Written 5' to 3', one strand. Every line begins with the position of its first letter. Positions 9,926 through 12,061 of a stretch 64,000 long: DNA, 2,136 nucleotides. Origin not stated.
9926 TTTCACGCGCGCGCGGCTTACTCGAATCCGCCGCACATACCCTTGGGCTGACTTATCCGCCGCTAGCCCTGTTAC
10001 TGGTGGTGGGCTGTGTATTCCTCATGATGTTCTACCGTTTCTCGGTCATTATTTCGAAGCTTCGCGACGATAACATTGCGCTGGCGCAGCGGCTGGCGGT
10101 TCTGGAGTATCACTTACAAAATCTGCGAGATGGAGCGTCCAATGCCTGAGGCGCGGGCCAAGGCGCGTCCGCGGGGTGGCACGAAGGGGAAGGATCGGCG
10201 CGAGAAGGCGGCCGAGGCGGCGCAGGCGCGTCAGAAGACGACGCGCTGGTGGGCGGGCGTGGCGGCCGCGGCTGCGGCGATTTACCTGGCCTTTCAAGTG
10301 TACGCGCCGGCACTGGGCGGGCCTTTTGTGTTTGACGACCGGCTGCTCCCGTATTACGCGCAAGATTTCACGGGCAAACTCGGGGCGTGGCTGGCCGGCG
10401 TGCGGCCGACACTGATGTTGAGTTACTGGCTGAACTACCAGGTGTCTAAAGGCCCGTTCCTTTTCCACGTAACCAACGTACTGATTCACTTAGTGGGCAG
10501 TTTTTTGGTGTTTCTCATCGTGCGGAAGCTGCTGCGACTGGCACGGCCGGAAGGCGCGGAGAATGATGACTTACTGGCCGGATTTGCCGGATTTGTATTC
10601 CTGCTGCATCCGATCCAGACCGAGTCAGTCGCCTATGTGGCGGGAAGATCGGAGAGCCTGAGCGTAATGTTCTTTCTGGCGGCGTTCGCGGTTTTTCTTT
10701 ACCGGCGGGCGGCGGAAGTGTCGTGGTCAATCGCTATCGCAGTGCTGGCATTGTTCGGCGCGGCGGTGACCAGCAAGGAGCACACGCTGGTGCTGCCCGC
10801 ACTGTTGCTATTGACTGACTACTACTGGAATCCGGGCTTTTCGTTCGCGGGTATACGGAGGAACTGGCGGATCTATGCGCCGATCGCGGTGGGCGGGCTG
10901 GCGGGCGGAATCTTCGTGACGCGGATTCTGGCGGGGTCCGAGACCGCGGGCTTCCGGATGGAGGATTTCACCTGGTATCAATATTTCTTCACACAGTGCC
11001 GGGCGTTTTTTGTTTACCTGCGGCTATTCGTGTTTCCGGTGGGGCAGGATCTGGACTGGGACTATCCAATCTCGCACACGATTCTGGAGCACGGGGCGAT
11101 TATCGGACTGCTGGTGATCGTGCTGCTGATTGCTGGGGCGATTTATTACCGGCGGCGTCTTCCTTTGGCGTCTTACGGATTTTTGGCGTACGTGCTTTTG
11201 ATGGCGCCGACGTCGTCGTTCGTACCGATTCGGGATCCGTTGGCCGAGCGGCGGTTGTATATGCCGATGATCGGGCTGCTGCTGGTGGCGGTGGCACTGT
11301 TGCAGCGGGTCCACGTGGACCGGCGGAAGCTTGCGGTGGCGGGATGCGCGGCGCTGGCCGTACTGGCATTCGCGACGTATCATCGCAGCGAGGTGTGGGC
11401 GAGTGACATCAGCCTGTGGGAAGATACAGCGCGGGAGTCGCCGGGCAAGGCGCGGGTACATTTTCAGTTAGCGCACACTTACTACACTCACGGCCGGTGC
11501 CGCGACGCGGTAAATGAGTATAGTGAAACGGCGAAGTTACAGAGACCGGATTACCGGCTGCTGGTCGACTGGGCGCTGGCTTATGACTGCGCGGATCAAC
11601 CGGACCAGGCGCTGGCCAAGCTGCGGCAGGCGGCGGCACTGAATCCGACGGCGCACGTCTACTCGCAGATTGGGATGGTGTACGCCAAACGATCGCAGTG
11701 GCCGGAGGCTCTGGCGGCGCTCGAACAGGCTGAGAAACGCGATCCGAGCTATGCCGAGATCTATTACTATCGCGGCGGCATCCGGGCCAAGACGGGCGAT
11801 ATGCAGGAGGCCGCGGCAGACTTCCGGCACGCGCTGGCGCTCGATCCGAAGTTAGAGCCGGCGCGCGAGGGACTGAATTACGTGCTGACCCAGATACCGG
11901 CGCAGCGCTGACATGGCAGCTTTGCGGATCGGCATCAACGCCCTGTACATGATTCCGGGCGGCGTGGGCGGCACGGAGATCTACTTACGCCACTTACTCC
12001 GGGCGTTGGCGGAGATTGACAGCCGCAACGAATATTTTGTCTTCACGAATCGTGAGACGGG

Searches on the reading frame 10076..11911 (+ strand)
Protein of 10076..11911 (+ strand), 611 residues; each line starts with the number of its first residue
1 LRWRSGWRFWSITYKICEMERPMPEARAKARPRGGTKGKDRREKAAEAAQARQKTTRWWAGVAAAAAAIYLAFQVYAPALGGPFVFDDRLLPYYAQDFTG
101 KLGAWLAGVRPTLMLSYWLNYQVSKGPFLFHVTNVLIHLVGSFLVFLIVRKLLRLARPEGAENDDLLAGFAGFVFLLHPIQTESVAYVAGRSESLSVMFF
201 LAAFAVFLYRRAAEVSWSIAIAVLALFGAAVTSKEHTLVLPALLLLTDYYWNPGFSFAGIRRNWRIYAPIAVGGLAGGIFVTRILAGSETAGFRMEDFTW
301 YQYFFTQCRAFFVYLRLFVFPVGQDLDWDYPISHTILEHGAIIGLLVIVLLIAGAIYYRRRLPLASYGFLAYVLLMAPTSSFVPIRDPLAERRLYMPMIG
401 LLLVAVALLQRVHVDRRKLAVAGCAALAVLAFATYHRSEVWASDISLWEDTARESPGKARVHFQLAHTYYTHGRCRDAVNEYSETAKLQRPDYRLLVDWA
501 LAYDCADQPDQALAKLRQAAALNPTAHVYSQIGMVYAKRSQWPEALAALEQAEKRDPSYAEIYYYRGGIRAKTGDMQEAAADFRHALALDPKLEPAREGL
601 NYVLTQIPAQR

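Call 84: search_protein_families(library=pfam, proteins=[window:10076-11911:+], max_evalue=0.00001)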
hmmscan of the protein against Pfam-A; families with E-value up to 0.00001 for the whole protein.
window:10076-11911:+ (611 aa): 8 families
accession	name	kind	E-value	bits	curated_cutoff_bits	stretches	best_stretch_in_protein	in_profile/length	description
PF07719.23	TPR_2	-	9.1e-17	60.2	27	0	560-592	1-33/34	Tetratricopeptide repeat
PF00515.34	TPR_1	-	1e-12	47.7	27.8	0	560-592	1-33/34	Tetratricopeptide repeat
PF13432.12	TPR_16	-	2.2e-10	41.2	32.7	1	532-592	3-63/65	Tetratricopeptide repeat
PF13414.12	TPR_11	-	4.2e-10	39.6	26.8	1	534-574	2-42/42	TPR repeat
PF13424.12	TPR_12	-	6.6e-09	36.3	30.1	0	525-591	2-76/77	Tetratricopeptide repeat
PF13371.12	TPR_9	-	1e-07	32.3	35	1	535-594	4-63/73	Tetratricopeptide repeat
PF14559.12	TPR_19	-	8.6e-07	29.6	25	0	507-562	5-61/68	Tetratricopeptide repeat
PF13428.12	TPR_14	-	2.6e-06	28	23.5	0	531-566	6-41/44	Tetratricopeptide repeat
